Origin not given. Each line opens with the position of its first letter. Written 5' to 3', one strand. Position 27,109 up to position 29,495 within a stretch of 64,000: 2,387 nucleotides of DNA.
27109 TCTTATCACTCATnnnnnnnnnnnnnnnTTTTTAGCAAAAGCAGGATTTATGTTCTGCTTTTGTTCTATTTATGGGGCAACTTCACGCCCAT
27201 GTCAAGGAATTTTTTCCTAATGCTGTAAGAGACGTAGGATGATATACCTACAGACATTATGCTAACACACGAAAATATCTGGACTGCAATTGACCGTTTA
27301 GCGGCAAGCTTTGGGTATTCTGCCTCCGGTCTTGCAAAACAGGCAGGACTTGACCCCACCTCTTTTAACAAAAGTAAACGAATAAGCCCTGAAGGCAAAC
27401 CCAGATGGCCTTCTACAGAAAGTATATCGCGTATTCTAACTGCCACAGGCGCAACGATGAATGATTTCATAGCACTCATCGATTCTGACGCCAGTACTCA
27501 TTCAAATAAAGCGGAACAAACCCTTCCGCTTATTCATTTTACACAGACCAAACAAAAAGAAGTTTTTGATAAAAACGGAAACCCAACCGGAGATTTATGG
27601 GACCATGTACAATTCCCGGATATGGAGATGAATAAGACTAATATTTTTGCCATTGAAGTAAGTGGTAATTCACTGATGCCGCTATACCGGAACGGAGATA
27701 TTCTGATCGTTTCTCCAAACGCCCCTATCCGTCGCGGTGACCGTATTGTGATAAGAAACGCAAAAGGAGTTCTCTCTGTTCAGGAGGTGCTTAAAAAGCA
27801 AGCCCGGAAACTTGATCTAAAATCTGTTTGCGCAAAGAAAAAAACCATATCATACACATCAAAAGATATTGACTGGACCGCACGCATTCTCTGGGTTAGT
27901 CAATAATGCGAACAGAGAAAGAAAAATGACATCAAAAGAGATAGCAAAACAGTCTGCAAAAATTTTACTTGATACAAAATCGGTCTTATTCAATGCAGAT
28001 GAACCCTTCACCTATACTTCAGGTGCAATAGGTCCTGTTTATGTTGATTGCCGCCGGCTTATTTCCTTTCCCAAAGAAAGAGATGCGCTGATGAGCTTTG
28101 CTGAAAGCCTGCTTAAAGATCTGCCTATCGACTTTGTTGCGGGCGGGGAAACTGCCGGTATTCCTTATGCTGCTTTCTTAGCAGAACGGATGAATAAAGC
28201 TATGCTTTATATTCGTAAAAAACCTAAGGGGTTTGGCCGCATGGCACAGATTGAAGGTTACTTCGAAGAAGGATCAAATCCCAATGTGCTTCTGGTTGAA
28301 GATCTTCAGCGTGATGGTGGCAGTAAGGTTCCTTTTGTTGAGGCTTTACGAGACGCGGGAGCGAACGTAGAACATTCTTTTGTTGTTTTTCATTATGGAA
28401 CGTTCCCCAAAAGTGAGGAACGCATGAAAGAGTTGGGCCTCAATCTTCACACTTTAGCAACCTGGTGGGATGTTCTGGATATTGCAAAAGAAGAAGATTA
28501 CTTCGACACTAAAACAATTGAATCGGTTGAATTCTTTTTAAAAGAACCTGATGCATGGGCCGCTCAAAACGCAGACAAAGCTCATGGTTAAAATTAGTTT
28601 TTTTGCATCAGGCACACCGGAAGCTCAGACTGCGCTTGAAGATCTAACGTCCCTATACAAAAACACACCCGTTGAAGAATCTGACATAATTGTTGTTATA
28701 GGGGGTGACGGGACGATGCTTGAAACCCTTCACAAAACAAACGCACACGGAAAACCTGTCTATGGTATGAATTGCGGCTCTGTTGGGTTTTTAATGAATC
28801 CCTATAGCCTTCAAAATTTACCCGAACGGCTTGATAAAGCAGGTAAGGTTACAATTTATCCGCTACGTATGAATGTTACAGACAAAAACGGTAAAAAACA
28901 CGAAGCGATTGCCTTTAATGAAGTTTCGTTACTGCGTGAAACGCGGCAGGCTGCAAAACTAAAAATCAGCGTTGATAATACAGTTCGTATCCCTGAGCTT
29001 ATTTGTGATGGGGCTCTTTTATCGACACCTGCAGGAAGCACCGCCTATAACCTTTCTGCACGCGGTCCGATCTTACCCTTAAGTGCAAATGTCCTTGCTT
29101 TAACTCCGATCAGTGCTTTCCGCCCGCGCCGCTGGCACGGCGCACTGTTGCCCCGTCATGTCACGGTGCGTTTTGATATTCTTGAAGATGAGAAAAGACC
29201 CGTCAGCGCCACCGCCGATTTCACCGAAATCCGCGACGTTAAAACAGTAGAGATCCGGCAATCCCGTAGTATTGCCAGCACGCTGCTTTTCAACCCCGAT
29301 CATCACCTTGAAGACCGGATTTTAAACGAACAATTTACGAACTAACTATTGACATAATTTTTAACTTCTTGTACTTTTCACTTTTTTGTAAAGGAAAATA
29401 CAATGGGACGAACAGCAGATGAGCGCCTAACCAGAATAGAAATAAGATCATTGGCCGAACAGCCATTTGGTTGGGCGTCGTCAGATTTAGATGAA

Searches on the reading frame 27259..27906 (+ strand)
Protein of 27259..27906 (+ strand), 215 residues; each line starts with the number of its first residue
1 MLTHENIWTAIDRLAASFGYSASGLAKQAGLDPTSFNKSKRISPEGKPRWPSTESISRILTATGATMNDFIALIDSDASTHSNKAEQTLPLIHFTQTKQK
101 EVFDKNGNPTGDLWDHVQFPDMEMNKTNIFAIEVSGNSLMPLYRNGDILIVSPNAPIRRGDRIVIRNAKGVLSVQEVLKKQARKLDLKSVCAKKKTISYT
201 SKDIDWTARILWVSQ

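Call 7: search_protein_families(library=pfam, proteins=[window:27259-27906:+], max_evalue=0.01)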
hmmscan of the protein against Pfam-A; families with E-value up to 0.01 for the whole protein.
window:27259-27906:+ (215 aa): 2 families
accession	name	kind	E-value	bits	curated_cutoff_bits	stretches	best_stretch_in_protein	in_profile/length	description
PF00717.28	Peptidase_S24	-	3.3e-12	46.6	23.3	1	115-210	20-115/116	Peptidase S24-like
PF20432.4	Xre-like-HTH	-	0.00094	19.9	25.8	0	9-44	13-52/63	Antitoxin Xre-like helix-turn-helix domain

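Call 8: search_protein_families(library=phrogs, proteins=[window:27259-27906:+], max_evalue=0.01)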
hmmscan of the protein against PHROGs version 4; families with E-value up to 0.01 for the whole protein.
window:27259-27906:+ (215 aa): 2 families
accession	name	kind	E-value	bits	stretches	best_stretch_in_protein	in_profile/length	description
phrog_4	-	transcription regulation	2.1e-11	44.5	1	12-213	142-335/400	transcriptional repressor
phrog_6201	-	transcription regulation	6e-05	23.9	1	119-203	18-101/121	CI-like repressor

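Call 9: find_homologous_proteins(query=window:27259-27906:+, max_evalue=0.00001)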
Query window:27259-27906:+ (215 aa): 7964 proteins with E <= 0.00001 among 8000 candidates; the best 120 are listed.
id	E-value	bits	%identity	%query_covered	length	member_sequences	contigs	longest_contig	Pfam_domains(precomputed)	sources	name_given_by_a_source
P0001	1.3e-138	477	100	100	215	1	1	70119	PF00717.29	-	-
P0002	7.2e-91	321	66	100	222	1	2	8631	PF00717.29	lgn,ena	-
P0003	7.6e-84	298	63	100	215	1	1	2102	PF00717.29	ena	-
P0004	3.7e-83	296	60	100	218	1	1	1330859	PF00717.29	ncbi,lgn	-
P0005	1.9e-79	284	61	100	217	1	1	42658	PF00717.29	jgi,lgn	-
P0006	1.0e-78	282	58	100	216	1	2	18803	PF00717.29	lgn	-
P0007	1.2e-78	281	59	100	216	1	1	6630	PF00717.29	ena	-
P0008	7.6e-78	279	61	100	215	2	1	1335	PF00717.29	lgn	-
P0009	1.4e-77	278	60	100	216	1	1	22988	PF00717.29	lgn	-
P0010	6.7e-77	276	60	100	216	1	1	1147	PF00717.29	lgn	-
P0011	7.9e-77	276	58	100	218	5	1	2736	PF00717.29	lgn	-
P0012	8.7e-77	275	57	100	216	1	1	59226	PF00717.29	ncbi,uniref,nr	ncbi:MAG: DNA-binding protein [Micavibrio aeruginosavorus]|uniref:DNA-binding protein n=1 Tax=Micavi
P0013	9.2e-77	275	59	100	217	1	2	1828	PF00717.29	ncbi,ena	-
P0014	1.9e-76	274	59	100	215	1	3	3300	PF00717.29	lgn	-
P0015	2.9e-76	274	56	100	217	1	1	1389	PF00717.29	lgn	-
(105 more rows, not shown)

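Call 10: search_protein_families(library=ncbifam, proteins=[window:27259-27906:+], max_evalue=0.001)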
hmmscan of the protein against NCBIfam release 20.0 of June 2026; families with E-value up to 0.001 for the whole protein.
window:27259-27906:+ (215 aa): 1 family
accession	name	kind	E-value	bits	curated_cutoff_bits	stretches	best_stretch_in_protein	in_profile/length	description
NF048000.1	ECH1013_TF_S24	equivalog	1.1e-05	25.4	300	1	53-213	41-200/204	ECH_1013 family putative transcriptional regulator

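Call 11: find_encoding_contigs(protein=P0004, flank=10000, max_places=3)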
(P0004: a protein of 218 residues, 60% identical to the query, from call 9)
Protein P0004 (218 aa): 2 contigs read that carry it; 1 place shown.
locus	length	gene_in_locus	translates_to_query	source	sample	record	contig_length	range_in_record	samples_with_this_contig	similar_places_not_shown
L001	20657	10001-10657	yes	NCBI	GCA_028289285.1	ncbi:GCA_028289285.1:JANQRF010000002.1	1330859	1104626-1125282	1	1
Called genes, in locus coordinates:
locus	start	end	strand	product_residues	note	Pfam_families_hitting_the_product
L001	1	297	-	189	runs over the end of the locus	-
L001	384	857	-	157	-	-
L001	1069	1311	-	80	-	-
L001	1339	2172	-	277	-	PF19821:Phage_capsid_2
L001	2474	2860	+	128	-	-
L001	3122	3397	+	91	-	-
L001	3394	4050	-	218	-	PF05838:Glyco_hydro_108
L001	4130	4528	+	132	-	-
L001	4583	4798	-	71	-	-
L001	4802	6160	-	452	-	PF01471:PG_binding_1 (weak)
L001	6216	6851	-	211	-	PF05396:Phage_T7_Capsid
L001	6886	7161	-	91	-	PF25181:Phage_Bbp19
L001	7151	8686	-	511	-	PF12236:Head-tail_con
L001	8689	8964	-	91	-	-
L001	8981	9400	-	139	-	-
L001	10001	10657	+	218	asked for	PF00717:Peptidase_S24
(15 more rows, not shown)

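Call 12: find_encoding_contigs(protein=P0002, flank=10000, max_places=3)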
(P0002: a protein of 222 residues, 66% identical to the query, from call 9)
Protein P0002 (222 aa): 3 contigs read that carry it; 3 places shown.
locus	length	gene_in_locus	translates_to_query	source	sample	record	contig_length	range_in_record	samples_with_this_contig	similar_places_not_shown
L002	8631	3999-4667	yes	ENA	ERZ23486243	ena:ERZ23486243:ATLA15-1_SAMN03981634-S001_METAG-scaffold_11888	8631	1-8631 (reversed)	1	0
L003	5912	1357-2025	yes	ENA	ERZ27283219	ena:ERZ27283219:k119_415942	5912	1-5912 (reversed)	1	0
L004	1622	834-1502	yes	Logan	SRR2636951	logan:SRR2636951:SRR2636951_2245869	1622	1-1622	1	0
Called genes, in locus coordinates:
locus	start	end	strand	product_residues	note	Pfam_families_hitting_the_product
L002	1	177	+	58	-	?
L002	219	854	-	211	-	PF05396:Phage_T7_Capsid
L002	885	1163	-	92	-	PF25181:Phage_Bbp19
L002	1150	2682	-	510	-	PF12236:Head-tail_con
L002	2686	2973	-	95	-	-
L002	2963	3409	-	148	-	-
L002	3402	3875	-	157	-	-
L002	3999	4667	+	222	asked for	PF00717:Peptidase_S24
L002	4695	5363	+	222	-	-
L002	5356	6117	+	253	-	PF01513:NAD_kinase, PF20143:NAD_kinase_C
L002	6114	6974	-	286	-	PF01259:SAICAR_synt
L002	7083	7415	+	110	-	PF07345:ATPaseInh_sub_z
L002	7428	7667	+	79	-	PF01722:BolA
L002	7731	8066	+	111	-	PF00462:Glutaredoxin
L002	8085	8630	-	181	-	?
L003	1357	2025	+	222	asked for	PF00717:Peptidase_S24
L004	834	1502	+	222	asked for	PF00717:Peptidase_S24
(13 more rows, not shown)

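Call 21: search_solved_structures(query=window:27259-27906:+, max_evalue=1, show_alignments=4)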
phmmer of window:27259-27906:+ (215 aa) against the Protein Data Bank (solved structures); distinct sequences matched with E-value up to 1: 17.
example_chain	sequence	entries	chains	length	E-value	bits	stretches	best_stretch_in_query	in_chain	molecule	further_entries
1jhe_A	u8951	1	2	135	0.12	15.3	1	116-195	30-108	LEXA REPRESSOR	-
7emf_U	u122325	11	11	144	0.15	15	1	9-94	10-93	Mediator of RNA polymerase II transcription subunit 21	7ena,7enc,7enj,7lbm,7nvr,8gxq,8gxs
8gms_A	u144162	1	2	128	0.26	14.2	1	122-195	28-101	LexA repressor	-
1jhf_A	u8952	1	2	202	0.36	13.7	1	123-195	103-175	LEXA REPRESSOR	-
7b5g_A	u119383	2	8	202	0.37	13.7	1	123-195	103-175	LexA repressor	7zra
7ocj_A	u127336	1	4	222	0.45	13.4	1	123-195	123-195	LexA repressor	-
1jhc_A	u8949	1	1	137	0.5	13.3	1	123-196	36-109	LEXA REPRESSOR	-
6w1s_P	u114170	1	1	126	0.54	13.1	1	9-94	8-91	Mediator of RNA polymerase II transcription subunit 21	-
3jso_A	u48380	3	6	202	0.58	13.1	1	123-195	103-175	LexA repressor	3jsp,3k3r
8trg_I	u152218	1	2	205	0.59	13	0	123-195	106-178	LexA repressor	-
8t1i_P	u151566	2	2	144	0.71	12.8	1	9-94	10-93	Mediator of RNA polymerase II transcription subunit 21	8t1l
2pp6_A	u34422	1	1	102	0.72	12.7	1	124-170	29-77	Gifsy-2 prophage ATP-binding sugar transporter-like protein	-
5ksb_E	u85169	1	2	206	0.77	12.6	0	112-154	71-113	T15 TCR alpha TRAV20*02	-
3ow2_D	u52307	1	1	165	0.78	12.6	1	89-146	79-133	50S ribosomal protein L5P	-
1ffk_D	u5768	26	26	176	0.89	12.4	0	89-146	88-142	RIBOSOMAL PROTEIN L5 | 50S RIBOSOMAL PROTEIN L5 | 50S ribosomal protein L5P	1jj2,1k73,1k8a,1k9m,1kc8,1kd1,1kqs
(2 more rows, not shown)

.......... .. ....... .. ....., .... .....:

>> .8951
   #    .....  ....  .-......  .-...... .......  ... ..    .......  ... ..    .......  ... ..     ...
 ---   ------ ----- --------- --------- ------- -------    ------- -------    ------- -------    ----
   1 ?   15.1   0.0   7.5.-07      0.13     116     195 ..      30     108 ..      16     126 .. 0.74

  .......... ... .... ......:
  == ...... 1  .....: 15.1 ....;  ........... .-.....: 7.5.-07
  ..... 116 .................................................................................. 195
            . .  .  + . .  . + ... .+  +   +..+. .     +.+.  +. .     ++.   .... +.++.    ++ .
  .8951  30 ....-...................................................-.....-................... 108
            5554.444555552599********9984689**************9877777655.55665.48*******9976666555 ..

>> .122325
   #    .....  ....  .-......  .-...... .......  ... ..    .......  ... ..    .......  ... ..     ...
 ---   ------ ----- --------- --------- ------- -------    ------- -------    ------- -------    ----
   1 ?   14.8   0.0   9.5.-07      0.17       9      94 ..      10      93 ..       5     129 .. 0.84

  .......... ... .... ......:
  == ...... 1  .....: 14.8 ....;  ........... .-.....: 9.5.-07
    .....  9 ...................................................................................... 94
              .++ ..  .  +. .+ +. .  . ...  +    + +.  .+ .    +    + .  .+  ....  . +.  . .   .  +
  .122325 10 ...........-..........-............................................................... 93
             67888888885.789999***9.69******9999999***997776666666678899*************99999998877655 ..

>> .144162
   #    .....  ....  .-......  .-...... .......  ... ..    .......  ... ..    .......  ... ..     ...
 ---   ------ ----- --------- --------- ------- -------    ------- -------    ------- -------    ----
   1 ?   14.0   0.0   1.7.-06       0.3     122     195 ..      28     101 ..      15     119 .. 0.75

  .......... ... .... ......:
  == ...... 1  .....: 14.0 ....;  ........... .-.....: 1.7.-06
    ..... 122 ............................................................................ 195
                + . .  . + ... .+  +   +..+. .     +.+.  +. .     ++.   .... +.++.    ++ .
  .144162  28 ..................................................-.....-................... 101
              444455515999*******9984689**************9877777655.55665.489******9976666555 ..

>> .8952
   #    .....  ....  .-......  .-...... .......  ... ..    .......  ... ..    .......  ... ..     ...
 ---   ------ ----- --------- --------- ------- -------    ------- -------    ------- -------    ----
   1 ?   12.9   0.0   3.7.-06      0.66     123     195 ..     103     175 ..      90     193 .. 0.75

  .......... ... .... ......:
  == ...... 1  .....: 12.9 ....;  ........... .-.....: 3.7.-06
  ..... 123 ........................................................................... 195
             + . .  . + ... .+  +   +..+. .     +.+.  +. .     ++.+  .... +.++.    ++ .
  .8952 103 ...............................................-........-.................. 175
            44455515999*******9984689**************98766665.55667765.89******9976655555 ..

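Call 24: find_related_loci(query=A2, collection=genome_contigs, flank=6000)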
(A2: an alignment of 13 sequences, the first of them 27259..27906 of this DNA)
Query A2 (215 aa) in genome_contigs; peptide patterns used: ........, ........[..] (x = any residue, [..] = any of these).
600 stretches matched a pattern (row limit reached: there are more); 554 encode a relative of the query (tblastn E <= 1e-3); the best 80 are kept; 80 distinct loci.
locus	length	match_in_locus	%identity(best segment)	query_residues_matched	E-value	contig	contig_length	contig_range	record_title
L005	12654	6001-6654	60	1-215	2e-90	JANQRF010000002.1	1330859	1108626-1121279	MAG: Alphaproteobacteria bacterium isolate IP29b_bin.51 k99_1008781, whole genome shotgun sequence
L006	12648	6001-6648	57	1-215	4e-85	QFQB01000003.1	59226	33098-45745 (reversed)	MAG: Micavibrio aeruginosavorus isolate S2_005_002_R2_29 S2_005_002_R2_scaffold_297, whole genome shotgun sequence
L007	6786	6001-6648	58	1-215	2e-83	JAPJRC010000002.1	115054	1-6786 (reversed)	MAG: Micavibrio sp. isolate RAGGC_304 NODE_23_length_115054_cov_8.442360, whole genome shotgun sequence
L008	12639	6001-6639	56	1-215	8e-83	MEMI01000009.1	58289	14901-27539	MAG: Alphaproteobacteria bacterium RIFCSPHIGHO2_02_FULL_46_13 rifcsphigho2_02_scaffold_1509, whole genome shotgun sequen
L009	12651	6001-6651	56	1-215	2e-82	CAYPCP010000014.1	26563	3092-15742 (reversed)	MAG TPA_asm: uncultured Pseudobdellovibrionaceae bacterium isolate SRP329715_co2_109 genome assembly, contig: NODE_3714_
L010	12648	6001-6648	57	1-215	6e-82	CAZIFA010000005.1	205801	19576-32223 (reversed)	MAG TPA_asm: uncultured Micavibrio sp. isolate SRP302895_co1_47 genome assembly, contig: NODE_110_length_205801_cov_11.9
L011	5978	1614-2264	57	1-215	3e-82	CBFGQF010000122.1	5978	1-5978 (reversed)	MAG TPA_asm: uncultured Alphaproteobacteria bacterium isolate SRR14536361_binner13_Refined_63 genome assembly, contig: E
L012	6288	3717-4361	57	1-215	1e-80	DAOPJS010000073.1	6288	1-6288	MAG TPA_asm: Alphaproteobacteria bacterium isolate AMR_MDS_3271 NODE_13298_length_6288_cov_5.107332, whole genome shotgu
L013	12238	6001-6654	55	1-215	3e-80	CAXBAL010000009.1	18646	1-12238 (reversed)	MAG TPA_asm: uncultured Micavibrio sp. isolate ERR599361_binner12_Refined_56 genome assembly, contig: ERZ2772603.1016, w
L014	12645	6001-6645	56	1-215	3e-80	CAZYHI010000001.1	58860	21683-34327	MAG TPA_asm: uncultured Micavibrio sp. isolate SRP065251_co1_49 genome assembly, contig: NODE_233_length_58860_cov_4.190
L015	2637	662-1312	56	1-215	2e-81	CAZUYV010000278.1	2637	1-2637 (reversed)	MAG TPA_asm: uncultured Micavibrio sp. isolate SRP193066_co1_69 genome assembly, contig: NODE_43148_length_2637_cov_6.32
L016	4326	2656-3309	55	1-215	1e-79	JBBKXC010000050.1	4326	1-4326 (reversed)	MAG: Bdellovibrionales bacterium isolate metabat_bins.215 k119_4138691, whole genome shotgun sequence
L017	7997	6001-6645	55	2-215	1e-79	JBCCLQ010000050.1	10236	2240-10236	MAG: Pseudomonadota bacterium isolate P01_C01_bin.30 k141_710617_length_10236_cov_8.0000, whole genome shotgun sequence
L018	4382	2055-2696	56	2-215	3e-79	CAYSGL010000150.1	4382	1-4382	MAG TPA_asm: uncultured Pseudobdellovibrionaceae bacterium isolate SRP304446_co1_7 genome assembly, contig: NODE_13762_l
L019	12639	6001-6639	54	1-215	3e-79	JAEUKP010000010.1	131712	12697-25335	MAG: Alphaproteobacteria bacterium isolate new MAG-98 k141_1772662, whole genome shotgun sequence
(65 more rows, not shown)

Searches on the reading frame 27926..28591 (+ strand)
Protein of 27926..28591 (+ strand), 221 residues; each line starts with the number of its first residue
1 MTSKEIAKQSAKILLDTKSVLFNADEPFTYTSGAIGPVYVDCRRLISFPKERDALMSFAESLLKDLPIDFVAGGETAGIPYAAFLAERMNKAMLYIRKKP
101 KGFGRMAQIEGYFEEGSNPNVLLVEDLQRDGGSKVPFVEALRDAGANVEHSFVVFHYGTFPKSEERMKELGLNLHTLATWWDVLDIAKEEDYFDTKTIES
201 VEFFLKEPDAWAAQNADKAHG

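Call 10: search_protein_families(library=ncbifam, proteins=[window:27926-28591:+], max_evalue=0.001)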
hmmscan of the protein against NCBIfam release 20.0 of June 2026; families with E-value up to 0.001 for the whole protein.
window:27926-28591:+ (221 aa): 15 families
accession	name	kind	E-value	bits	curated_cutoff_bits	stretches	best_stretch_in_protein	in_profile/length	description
NF001729.0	PRK00455.1-3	equivalog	3e-90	301.6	245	1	3-217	9-225/231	orotate phosphoribosyltransferase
TIGR00336.1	pyrE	equivalog_domain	1.7e-26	93.1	106.8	1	14-179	3-169/173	orotate phosphoribosyltransferase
NF004034.0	PRK05500.1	equivalog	5.3e-19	68.1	656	1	14-190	294-463/478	bifunctional orotidine-5'-phosphate decarboxylase/orotate phosphoribosyltransferase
NF010382.0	PRK13809.1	equivalog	3.1e-11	43.1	208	1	28-184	28-182/210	orotate phosphoribosyltransferase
TIGR01367.1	pyrE_Therm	equivalog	5.7e-08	32.6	150.25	1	28-148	17-135/187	orotate phosphoribosyltransferase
NF002636.0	PRK02304.1-5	equivalog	1.2e-06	28.1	125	1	38-154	25-153/176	adenine phosphoribosyltransferase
NF040646.1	HPT_Archaea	equivalog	2.2e-05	24.1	200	1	64-177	50-171/184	hypoxanthine/guanine phosphoribosyltransferase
NF002620.0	PRK02277.1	subfamily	2.6e-05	24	115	1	64-155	83-178/201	orotate phosphoribosyltransferase-like protein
NF002634.0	PRK02304.1-3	equivalog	6e-05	22.8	170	0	63-179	51-178/182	adenine phosphoribosyltransferase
NF005592.0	PRK07322.1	subfamily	0.00014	21.3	143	0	58-103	41-88/180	adenine phosphoribosyltransferase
NF006328.0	PRK08558.1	equivalog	0.00019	21.1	184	0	39-99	83-143/238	adenine phosphoribosyltransferase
NF002635.0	PRK02304.1-4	subfamily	0.00027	20.5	146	1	68-178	55-172/188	adenine phosphoribosyltransferase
NF002632.0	PRK02304.1-1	equivalog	0.00028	20.7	243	0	53-179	42-179/183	adenine phosphoribosyltransferase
TIGR01090.1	apt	equivalog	0.00043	20.4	185.85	0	40-118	19-97/169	adenine phosphoribosyltransferase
NF006671.0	PRK09219.1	equivalog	0.00073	19.1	177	0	118-179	117-177/192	xanthine phosphoribosyltransferase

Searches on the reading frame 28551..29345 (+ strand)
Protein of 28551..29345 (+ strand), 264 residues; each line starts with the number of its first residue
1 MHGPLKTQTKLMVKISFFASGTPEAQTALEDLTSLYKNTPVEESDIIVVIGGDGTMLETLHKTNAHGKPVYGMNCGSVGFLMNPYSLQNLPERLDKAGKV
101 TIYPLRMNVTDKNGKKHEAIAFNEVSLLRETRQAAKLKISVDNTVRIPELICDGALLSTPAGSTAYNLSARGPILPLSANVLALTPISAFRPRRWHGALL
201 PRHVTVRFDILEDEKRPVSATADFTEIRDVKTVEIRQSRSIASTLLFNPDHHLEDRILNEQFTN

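Call 10: search_protein_families(library=ncbifam, proteins=[window:28551-29345:+], max_evalue=0.001)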
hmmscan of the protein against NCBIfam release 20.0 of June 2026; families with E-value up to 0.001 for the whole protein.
window:28551-29345:+ (264 aa): 18 families
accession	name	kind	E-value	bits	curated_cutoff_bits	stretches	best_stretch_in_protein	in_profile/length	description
NF003406.0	PRK04761.1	equivalog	1.3e-115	385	211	1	12-263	5-256/257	NAD kinase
NF010679.0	PRK14077.1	equivalog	1.4e-24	87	343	1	41-241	62-264/287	NAD(+) kinase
NF002521.0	PRK01911.1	equivalog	3.6e-24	85.7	309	1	8-189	29-213/292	NAD kinase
NF002892.0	PRK03372.1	equivalog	1.3e-23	83.8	299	1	36-190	62-220/312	NAD kinase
NF002561.0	PRK02155.1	equivalog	2e-23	83.1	371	1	26-240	47-265/297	NAD kinase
NF010677.0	PRK14075.1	equivalog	7.3e-23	81.4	260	1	43-240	42-230/257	NAD(+) kinase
NF002984.0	PRK03708.1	equivalog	7.9e-23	81.2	326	1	43-244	57-258/277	NAD(+) kinase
NF002306.0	PRK01231.1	equivalog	8.6e-23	80.9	316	1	30-189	53-216/299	NAD(+) kinase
NF002732.0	PRK02649.1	equivalog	5.3e-22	78.7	348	1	26-189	51-218/305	NAD(+) kinase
NF002255.0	PRK01185.1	subfamily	8.7e-22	77.5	304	1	44-248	53-254/271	NAD(+) kinase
NF002731.0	PRK02645.1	equivalog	9.3e-21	74.5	312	1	39-250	53-279/305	NAD(+) kinase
NF010678.0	PRK14076.1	equivalog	2.7e-20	72.8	493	1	37-191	343-501/570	bifunctional NADP phosphatase/NAD kinase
NF003424.0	PRK04885.1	equivalog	4.7e-20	71.9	220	1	22-236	10-236/265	NAD kinase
NF002893.0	PRK03378.1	equivalog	1.1e-18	67.6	386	1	42-188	62-212/292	NAD(+) kinase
NF003391.0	PRK04539.1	equivalog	3.2e-16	59.3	470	1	43-188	68-217/296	inorganic polyphosphate/ATP-NAD kinase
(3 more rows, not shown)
